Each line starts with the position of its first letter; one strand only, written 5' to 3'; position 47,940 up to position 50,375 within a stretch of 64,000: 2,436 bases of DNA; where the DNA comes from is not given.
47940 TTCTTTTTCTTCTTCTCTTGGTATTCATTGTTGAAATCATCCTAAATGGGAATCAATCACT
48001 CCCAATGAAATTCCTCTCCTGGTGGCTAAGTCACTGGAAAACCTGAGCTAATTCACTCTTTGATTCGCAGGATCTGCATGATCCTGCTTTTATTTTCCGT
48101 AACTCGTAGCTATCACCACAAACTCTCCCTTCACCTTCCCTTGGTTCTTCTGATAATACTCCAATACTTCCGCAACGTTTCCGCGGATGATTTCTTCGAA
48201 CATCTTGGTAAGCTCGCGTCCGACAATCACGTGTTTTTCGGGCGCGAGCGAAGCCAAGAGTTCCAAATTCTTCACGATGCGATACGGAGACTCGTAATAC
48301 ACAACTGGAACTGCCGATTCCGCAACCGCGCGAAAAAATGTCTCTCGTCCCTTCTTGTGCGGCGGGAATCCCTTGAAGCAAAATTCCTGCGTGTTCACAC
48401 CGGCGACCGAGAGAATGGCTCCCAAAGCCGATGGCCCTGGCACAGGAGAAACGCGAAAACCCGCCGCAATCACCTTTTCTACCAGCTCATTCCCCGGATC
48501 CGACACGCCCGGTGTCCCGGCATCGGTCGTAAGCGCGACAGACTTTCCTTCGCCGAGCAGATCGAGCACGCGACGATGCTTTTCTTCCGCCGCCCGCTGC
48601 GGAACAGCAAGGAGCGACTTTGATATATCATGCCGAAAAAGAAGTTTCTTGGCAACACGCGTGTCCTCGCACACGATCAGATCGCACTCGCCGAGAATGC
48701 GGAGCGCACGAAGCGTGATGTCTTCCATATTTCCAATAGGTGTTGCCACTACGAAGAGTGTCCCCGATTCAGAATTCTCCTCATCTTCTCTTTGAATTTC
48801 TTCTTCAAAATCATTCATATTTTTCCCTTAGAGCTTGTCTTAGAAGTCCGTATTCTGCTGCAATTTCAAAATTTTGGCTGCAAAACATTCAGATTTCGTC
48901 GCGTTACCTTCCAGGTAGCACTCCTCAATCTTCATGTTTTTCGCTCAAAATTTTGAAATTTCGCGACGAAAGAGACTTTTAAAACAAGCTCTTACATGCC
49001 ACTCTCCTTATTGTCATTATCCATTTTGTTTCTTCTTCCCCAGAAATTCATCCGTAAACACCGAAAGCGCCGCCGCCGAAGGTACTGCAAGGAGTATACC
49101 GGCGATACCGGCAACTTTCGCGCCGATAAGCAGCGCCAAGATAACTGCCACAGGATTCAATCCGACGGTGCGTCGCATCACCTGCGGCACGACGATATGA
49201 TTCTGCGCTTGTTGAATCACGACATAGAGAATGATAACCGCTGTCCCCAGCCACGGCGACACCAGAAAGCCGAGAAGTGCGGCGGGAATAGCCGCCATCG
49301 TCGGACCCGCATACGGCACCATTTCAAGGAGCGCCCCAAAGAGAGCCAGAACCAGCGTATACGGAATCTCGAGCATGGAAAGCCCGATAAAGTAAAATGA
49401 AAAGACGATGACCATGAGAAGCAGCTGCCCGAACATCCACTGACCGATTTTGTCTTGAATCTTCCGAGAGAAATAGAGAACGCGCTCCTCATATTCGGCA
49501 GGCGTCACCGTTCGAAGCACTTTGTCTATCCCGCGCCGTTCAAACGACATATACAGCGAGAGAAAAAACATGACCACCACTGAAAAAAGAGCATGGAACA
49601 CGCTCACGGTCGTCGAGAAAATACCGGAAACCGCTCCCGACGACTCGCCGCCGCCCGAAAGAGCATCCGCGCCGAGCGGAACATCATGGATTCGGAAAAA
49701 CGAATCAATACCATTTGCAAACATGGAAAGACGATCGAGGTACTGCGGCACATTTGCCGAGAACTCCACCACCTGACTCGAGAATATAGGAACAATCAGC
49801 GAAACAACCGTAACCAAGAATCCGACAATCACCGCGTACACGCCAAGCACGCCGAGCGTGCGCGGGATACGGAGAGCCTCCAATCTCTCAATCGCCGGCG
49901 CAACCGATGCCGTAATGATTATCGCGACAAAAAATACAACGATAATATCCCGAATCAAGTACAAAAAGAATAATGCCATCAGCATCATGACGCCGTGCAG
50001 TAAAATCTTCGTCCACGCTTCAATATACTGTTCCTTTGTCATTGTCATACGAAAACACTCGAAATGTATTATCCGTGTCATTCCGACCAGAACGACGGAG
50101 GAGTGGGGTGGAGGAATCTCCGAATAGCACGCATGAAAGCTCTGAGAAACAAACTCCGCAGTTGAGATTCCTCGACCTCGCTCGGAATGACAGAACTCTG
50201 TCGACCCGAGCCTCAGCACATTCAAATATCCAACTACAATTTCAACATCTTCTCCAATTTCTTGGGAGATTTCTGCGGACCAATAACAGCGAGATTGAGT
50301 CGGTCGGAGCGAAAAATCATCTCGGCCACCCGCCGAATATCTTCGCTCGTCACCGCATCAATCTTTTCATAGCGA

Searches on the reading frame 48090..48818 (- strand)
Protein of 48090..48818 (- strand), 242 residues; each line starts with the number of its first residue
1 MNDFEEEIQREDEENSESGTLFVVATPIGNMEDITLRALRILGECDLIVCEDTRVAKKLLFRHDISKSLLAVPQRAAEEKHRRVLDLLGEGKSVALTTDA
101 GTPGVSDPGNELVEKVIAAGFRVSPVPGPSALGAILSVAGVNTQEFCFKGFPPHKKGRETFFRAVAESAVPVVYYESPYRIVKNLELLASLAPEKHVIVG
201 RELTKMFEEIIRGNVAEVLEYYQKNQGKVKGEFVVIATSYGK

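Call 10: search_protein_families(library=pfam, proteins=[window:48090-48818:-])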
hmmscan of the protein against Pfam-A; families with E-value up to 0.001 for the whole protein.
window:48090-48818:- (242 aa): 1 family
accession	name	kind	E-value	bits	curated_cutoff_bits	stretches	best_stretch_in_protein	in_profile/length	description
PF00590.25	TP_methylase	-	2.9e-33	116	27.8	1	20-218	1-211/212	Tetrapyrrole (Corrin/Porphyrin) Methylases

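Call 11: find_encoding_contigs(protein=window:48090-48818:-, flank=3000, max_places=6)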
Protein window:48090-48818:- (242 aa): 1 contig read that carries it; 1 place shown.
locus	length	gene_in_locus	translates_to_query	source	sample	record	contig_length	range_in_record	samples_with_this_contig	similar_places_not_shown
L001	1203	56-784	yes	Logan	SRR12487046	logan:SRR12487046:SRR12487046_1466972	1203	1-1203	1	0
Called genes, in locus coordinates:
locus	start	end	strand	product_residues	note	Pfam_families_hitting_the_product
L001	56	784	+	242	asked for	PF00590:TP_methylase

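Call 44: find_homologous_proteins(query=window:48090-48818:-, max_evalue=1e-30)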
Query window:48090-48818:- (242 aa): 7998 proteins with E <= 1e-30 among 8000 candidates; the best 120 are listed.
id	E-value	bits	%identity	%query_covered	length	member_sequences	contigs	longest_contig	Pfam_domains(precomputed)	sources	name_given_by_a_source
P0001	2.3e-148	510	98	100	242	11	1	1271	PF00590.26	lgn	-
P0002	7.9e-142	488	94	98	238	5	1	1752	PF00590.26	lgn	-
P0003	6.9e-137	472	88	98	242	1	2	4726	PF00590.26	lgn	-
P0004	1.0e-135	468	88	100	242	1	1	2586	PF00590.26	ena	-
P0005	1.9e-135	467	89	98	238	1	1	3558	PF00590.26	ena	-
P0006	2.0e-135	467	89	98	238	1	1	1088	PF00590.26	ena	-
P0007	2.5e-135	467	88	100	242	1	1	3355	PF00590.26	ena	-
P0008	3.3e-133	460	86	100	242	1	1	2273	PF00590.26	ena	-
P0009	4.1e-133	460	89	98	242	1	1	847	PF00590.26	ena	-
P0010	4.5e-133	460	89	98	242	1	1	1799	PF00590.26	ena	-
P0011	1.8e-132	458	90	93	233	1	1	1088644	PF00590.26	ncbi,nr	ncbi:MAG: 16S rRNA (cytidine(1402)-2'-O)-methyltransferase [Candidatus Moraniibacteriota bacterium]|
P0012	3.8e-132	457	86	99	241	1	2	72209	PF00590.26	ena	-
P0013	6.3e-132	456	88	98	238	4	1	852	PF00590.26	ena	-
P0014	1.1e-131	455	88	98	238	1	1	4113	PF00590.26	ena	-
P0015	5.1e-131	453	88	98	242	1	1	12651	PF00590.26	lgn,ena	-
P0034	2.4e-124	431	83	98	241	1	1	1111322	PF00590.26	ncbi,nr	ncbi:MAG: 16S rRNA (cytidine(1402)-2'-O)-methyltransferase [Candidatus Moraniibacteriota bacterium]|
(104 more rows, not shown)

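Call 45: find_encoding_contigs(protein=P0011, flank=10000, max_places=3)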
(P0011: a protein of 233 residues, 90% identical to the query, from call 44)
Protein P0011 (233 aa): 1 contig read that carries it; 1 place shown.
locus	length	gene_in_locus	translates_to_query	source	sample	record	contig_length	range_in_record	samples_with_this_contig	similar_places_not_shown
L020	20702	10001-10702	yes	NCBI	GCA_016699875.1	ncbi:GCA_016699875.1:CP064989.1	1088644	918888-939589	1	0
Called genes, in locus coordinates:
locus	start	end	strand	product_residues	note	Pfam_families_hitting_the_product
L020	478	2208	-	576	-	PF00932:LTD, PF00801:PKD, PF18911:PKD_4, PF00932:LTD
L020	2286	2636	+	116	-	-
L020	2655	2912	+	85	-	-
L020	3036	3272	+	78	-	-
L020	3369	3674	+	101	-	-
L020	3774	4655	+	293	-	PF01510:Amidase_2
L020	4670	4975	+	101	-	-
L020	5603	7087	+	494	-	PF00587:tRNA-synt_2b, PF03129:HGTP_anticodon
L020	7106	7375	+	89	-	PF07566:DUF1543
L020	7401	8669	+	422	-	PF00675:Peptidase_M16, PF05193:Peptidase_M16_C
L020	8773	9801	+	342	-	PF01594:AI-2E_transport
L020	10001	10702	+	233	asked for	PF00590:TP_methylase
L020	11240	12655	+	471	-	PF00133:tRNA-synt_1, PF09334:tRNA-synt_1g, PF00133:tRNA-synt_1, PF01406:tRNA-synt_1e (weak), PF19303:Anticodon_3, PF08264:Anticodon_1 (weak)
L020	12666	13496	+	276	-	PF01026:TatD_DNase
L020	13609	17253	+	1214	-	PF11271:PorA, PF03924:CHASE, PF00989:PAS, PF08448:PAS_4, PF13426:PAS_9, PF00512:HisKA, PF02518:HATPase_c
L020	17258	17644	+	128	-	PF00072:Response_reg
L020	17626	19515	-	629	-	PF00535:Glycos_transf_2 (weak), PF13641:Glyco_tranf_2_3, PF13632:Glyco_trans_2_3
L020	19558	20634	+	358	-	PF00483:NTP_transferase, PF22640:ManC_GMP_beta-helix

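Call 46: find_encoding_contigs(protein=P0034, flank=10000, max_places=3)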
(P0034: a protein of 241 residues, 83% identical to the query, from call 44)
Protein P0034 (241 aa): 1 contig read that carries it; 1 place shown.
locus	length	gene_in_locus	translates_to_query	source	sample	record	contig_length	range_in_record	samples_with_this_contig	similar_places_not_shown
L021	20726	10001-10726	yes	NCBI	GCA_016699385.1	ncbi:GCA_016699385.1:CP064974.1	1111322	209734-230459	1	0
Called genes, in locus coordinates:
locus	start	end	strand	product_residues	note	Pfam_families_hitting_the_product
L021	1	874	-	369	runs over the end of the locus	PF25919:BSH_CusB (faint), PF25917:BSH_RND (faint)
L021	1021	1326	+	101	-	PF12647:RNHCP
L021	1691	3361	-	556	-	PF00932:LTD, PF00801:PKD, PF18911:PKD_4, PF00932:LTD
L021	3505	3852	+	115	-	-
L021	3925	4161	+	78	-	-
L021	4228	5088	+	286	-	PF01510:Amidase_2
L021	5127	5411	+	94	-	-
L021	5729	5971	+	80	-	-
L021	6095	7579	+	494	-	PF00587:tRNA-synt_2b, PF03129:HGTP_anticodon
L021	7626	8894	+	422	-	PF00675:Peptidase_M16, PF05193:Peptidase_M16_C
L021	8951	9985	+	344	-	PF01594:AI-2E_transport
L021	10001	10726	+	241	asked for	PF00590:TP_methylase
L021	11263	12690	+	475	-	PF00133:tRNA-synt_1 (weak), PF01406:tRNA-synt_1e (faint), PF09334:tRNA-synt_1g, PF00133:tRNA-synt_1, PF19303:Anticodon_3 (weak)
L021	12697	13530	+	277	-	PF01026:TatD_DNase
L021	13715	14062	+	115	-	PF01475:FUR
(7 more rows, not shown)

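Call 47: find_encoding_contigs(protein=P0012, flank=10000, max_places=3)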
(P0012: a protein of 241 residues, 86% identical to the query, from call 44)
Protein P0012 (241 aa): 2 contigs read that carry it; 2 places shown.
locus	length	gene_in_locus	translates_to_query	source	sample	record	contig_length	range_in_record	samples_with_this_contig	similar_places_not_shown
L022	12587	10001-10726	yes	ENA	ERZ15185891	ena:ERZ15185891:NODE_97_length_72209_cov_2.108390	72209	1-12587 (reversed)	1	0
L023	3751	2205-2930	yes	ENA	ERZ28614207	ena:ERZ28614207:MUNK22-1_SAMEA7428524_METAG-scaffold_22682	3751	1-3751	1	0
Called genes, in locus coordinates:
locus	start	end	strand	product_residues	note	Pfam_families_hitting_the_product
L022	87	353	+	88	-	PF12647:RNHCP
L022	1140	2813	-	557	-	PF00932:LTD, PF00801:PKD, PF18911:PKD_4, PF00932:LTD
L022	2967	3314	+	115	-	-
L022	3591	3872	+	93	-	-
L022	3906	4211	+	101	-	-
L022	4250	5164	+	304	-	PF01510:Amidase_2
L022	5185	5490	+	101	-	-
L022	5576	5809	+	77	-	-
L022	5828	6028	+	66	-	-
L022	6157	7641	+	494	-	PF00587:tRNA-synt_2b, PF03129:HGTP_anticodon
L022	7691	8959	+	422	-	PF00675:Peptidase_M16, PF05193:Peptidase_M16_C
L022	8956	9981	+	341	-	PF01594:AI-2E_transport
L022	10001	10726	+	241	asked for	PF00590:TP_methylase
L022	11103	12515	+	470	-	PF00133:tRNA-synt_1, PF09334:tRNA-synt_1g, PF00133:tRNA-synt_1, PF01406:tRNA-synt_1e (weak), PF19303:Anticodon_3, PF08264:Anticodon_1 (weak)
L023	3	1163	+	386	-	?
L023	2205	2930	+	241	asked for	PF00590:TP_methylase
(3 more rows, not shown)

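Call 53: find_encoding_contigs(protein=P0015, flank=10000, max_places=3)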
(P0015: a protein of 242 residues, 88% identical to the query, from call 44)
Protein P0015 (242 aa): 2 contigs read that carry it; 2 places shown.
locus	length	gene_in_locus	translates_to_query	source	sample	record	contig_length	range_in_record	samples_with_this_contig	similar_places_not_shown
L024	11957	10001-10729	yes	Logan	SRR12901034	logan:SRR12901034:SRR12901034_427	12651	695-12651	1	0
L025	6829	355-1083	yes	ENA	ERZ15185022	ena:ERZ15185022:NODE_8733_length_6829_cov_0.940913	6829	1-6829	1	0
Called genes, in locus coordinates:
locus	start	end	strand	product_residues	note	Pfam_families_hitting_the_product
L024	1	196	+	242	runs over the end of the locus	-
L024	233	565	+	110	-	-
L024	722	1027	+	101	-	PF12647:RNHCP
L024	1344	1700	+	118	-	-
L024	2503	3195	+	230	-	-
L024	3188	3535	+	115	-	-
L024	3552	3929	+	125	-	PF02987:LEA_4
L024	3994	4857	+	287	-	PF01510:Amidase_2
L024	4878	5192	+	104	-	-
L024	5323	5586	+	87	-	-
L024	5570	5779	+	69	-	-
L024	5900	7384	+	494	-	PF00587:tRNA-synt_2b, PF03129:HGTP_anticodon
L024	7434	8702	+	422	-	PF00675:Peptidase_M16, PF05193:Peptidase_M16_C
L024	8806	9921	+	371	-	PF01594:AI-2E_transport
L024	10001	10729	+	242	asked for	PF00590:TP_methylase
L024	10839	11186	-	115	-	-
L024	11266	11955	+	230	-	?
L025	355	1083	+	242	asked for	PF00590:TP_methylase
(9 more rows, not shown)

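Call 54: find_encoding_contigs(protein=P0003, flank=5000, max_places=3)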
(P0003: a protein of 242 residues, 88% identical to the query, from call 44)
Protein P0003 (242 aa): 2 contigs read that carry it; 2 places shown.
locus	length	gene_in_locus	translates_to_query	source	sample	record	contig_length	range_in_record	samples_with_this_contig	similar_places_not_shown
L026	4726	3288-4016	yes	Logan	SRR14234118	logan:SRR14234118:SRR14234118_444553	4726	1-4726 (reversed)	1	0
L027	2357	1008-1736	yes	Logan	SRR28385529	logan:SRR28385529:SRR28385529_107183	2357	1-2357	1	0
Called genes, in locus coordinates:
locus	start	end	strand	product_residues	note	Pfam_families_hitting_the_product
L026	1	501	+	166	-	?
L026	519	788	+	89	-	PF07566:DUF1543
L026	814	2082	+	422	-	PF00675:Peptidase_M16, PF05193:Peptidase_M16_C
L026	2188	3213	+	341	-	PF01594:AI-2E_transport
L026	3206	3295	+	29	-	-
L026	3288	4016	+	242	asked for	PF00590:TP_methylase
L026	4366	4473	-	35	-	-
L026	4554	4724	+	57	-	?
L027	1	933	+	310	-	?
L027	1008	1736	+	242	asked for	PF00590:TP_methylase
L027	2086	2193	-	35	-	-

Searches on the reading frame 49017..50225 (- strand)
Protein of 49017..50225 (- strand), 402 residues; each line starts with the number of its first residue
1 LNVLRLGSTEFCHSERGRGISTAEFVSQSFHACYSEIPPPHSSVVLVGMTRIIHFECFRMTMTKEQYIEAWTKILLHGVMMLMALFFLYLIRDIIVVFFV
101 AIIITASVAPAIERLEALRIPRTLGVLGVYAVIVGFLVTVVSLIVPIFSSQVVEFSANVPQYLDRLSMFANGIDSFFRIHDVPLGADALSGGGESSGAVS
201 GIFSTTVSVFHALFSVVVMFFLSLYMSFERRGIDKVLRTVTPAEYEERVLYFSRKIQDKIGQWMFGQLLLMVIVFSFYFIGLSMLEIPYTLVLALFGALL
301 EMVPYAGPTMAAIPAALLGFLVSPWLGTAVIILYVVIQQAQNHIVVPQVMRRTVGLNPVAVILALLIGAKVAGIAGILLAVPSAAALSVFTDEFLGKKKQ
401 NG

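Call 10: search_protein_families(library=pfam, proteins=[window:49017-50225:-])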
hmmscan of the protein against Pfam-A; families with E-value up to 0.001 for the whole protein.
window:49017-50225:- (402 aa): 1 family
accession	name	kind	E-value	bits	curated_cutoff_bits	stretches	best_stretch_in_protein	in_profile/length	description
PF01594.21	AI-2E_transport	-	2e-55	188.7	34.3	1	77-393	4-325/327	AI-2E family transporter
